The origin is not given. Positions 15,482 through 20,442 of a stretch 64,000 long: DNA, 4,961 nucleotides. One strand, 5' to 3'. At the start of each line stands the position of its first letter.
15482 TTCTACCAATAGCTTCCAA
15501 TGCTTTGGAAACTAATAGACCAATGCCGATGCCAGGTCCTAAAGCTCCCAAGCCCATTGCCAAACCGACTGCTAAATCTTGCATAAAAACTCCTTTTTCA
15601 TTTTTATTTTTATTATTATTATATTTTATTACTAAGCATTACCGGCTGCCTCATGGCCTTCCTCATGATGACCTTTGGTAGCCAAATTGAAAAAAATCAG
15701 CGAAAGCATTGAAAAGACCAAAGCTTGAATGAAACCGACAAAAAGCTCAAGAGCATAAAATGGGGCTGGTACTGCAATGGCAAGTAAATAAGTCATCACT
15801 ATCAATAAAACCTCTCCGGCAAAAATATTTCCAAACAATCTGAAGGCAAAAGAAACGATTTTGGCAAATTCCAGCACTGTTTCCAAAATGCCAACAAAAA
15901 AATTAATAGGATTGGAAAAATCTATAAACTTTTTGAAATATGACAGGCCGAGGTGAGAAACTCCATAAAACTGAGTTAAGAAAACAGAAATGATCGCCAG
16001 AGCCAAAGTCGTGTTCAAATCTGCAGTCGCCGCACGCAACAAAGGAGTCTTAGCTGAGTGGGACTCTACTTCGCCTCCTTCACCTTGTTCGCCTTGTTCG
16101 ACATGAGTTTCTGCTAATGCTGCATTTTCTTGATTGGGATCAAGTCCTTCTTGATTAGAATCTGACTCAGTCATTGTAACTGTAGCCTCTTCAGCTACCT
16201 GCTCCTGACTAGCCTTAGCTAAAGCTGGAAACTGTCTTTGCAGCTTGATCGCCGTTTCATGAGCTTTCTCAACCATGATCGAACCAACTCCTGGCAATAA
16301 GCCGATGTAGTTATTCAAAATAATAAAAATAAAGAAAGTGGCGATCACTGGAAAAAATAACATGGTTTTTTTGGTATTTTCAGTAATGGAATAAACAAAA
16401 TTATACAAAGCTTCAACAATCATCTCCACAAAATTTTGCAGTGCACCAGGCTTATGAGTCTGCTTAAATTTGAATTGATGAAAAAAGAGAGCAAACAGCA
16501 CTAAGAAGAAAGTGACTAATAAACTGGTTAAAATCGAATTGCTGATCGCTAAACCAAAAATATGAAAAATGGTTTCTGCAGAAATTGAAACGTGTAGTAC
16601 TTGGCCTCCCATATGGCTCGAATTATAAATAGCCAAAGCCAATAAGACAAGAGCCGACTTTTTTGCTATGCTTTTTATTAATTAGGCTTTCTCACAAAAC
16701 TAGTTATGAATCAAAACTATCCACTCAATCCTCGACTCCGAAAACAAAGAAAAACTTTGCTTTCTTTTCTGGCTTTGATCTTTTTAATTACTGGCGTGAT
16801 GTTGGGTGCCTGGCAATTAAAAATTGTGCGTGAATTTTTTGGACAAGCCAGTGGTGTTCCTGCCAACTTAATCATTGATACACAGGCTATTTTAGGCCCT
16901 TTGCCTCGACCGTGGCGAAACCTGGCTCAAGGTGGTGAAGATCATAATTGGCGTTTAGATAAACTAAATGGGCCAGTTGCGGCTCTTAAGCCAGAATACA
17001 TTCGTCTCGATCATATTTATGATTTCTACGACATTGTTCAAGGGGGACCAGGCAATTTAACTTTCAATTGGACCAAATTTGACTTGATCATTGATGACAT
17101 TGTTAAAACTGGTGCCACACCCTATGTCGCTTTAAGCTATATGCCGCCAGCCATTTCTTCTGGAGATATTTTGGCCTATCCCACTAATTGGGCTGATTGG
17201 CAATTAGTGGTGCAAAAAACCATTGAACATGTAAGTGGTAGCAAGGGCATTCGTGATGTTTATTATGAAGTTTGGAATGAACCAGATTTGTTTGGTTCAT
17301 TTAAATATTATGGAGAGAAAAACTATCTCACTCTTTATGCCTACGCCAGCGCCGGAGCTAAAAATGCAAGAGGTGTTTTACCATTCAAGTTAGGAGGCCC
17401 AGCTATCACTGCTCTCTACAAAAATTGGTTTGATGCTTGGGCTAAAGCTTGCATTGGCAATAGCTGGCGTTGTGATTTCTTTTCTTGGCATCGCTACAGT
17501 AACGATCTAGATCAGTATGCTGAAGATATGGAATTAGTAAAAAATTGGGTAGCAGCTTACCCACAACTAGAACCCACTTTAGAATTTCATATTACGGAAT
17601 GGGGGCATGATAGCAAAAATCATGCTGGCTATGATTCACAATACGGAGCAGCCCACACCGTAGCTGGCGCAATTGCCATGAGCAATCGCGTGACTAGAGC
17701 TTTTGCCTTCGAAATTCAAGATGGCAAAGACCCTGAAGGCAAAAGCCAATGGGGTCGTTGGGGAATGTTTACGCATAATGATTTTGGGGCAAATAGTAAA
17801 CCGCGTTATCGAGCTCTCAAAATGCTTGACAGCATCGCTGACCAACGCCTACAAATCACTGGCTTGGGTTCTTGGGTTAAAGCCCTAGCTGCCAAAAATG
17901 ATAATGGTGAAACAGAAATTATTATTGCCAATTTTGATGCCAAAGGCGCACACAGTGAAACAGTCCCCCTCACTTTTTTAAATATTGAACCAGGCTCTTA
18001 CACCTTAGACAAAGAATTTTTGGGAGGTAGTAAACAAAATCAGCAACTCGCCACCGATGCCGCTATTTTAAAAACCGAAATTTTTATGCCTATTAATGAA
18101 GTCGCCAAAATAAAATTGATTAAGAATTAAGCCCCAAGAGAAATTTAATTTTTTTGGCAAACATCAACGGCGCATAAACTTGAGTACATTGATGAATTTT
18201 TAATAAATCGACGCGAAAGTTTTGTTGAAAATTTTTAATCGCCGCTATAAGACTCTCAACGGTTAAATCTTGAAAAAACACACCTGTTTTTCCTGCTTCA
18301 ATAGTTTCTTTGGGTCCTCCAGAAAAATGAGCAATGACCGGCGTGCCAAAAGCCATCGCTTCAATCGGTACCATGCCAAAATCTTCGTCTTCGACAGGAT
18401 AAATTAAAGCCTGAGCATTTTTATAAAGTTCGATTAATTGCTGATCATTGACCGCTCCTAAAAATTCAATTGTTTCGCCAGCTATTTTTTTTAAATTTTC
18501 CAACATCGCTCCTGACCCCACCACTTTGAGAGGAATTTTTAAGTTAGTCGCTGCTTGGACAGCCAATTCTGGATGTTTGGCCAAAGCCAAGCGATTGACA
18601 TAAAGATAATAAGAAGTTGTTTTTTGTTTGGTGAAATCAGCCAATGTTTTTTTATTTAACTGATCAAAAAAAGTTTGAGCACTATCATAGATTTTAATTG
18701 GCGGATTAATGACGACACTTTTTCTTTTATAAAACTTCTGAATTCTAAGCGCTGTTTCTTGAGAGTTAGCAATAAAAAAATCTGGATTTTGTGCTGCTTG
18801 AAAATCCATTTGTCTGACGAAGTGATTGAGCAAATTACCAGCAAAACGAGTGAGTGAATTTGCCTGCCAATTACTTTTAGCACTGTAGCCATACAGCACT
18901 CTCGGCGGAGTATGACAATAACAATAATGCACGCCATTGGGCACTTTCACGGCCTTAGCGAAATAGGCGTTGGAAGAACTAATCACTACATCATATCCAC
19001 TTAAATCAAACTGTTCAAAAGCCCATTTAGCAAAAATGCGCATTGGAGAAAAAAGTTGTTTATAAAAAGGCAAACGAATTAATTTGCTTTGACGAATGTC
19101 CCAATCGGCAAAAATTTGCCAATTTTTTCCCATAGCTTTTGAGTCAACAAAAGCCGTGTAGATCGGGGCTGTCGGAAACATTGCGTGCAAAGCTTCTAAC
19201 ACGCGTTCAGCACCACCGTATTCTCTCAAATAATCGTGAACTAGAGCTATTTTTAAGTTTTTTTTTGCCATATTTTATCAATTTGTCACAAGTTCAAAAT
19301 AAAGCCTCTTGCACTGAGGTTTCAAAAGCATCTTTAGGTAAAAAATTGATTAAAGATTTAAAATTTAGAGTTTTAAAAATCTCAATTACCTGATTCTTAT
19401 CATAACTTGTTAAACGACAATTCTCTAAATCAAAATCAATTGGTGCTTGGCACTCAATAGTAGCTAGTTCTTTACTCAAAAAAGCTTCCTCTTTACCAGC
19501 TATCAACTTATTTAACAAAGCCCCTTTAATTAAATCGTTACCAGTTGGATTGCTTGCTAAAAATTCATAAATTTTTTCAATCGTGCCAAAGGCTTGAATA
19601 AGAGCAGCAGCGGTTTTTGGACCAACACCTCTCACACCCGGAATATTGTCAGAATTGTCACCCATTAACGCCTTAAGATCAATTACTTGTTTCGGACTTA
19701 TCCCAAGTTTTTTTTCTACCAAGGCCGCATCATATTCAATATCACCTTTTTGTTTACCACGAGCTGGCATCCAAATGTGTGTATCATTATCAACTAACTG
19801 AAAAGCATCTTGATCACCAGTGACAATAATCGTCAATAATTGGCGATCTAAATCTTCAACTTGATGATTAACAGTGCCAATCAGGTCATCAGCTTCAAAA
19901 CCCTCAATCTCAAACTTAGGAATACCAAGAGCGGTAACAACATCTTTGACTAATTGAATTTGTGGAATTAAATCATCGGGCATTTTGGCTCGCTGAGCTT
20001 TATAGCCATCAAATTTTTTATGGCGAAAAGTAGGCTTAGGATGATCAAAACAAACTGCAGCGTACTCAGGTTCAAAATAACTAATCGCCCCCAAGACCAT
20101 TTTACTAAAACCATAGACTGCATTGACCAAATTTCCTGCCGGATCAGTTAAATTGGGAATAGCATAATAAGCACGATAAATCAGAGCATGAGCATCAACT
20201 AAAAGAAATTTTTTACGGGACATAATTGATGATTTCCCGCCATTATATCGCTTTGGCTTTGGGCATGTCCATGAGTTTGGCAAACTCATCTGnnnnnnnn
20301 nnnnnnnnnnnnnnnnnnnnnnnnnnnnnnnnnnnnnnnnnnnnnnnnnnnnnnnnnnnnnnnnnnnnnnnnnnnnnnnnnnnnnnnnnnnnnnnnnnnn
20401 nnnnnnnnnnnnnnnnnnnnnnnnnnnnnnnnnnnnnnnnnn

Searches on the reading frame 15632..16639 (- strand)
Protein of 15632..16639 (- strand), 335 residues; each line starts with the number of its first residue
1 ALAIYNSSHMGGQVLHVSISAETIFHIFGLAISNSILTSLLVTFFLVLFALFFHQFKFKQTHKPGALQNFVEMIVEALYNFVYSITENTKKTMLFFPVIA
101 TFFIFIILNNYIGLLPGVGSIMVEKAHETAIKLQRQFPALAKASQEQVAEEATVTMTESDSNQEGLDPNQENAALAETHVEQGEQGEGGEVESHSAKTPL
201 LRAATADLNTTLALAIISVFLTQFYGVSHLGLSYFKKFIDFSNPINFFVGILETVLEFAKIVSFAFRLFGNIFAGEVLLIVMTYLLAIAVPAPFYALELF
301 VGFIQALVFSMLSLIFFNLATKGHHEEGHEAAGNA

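Call 23: search_protein_families(library=pfam, proteins=[window:15632-16639:-], max_evalue=0.01)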
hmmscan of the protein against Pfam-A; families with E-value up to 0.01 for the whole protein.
window:15632-16639:- (335 aa): 1 family
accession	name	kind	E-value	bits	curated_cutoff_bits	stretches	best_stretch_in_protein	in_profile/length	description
PF00119.25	ATP-synt_A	-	3e-40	138.8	33.9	1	39-317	4-216/217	ATP synthase A chain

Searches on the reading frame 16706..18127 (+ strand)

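Call 35: search_protein_families(library=pfam, proteins=[window:16706-18127:+], max_evalue=0.001)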
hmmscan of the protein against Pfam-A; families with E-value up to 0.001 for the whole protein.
window:16706-18127:+ (474 aa): 1 family
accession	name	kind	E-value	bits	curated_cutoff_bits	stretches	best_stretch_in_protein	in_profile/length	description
PF01229.23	Glyco_hydro_39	-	9.8e-24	84.4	26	1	86-399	38-374/472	Glycosyl hydrolases family 39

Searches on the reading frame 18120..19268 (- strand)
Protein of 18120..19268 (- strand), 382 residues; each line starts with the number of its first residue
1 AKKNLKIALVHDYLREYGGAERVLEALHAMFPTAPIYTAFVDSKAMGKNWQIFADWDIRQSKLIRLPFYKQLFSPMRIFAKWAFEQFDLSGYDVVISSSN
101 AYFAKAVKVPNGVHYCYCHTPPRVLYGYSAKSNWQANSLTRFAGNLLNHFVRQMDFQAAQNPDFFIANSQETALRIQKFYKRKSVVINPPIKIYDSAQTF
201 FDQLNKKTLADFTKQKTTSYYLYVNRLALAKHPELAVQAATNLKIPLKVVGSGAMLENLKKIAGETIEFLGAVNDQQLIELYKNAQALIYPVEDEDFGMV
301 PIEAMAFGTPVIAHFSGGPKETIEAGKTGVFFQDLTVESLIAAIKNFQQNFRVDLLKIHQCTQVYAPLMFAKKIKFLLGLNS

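Call 23: search_protein_families(library=pfam, proteins=[window:18120-19268:-], max_evalue=0.01)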
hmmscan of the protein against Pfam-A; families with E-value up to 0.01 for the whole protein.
window:18120-19268:- (382 aa): 5 families
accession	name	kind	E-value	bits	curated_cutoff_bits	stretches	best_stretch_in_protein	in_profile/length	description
PF00534.26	Glycos_transf_1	-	2.8e-29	102.3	26.4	1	211-347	8-155/172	Glycosyl transferases group 1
PF13692.12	Glyco_trans_1_4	-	8.2e-21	75.2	27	1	222-347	5-139/142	Glycosyl transferases group 1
PF20706.3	GT4-conflict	-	6.8e-06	25.7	26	1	274-326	271-323/385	Family 4 Glycosyltransferase in conflict systems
PF13439.12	Glyco_transf_4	-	1.1e-05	26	28.5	1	18-191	2-166/170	Glycosyltransferase Family 4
PF13524.12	Glyco_trans_1_2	-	0.0004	20.8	25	1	235-350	4-114/144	Glycosyl transferase-like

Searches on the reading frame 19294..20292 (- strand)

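Call 23: search_protein_families(library=pfam, proteins=[window:19294-20292:-], max_evalue=0.01)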
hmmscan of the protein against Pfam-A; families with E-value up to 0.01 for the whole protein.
window:19294-20292:- (332 aa): 4 families
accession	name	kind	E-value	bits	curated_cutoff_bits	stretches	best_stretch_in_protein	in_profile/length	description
PF02739.22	5_3_exonuc_N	-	2.7e-53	180.5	34.3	1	28-197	1-164/164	5'-3' exonuclease, N-terminal resolvase-like domain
PF01367.25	5_3_exonuc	-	1.8e-32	112.1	40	1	198-299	1-96/97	5'-3' exonuclease, C-terminal SAM fold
PF14520.12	HHH_5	-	0.0017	19.2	27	1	220-243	7-31/57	Helix-hairpin-helix domain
PF12826.13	HHH_2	-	0.0028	18.2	27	0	219-242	7-30/64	Helix-hairpin-helix motif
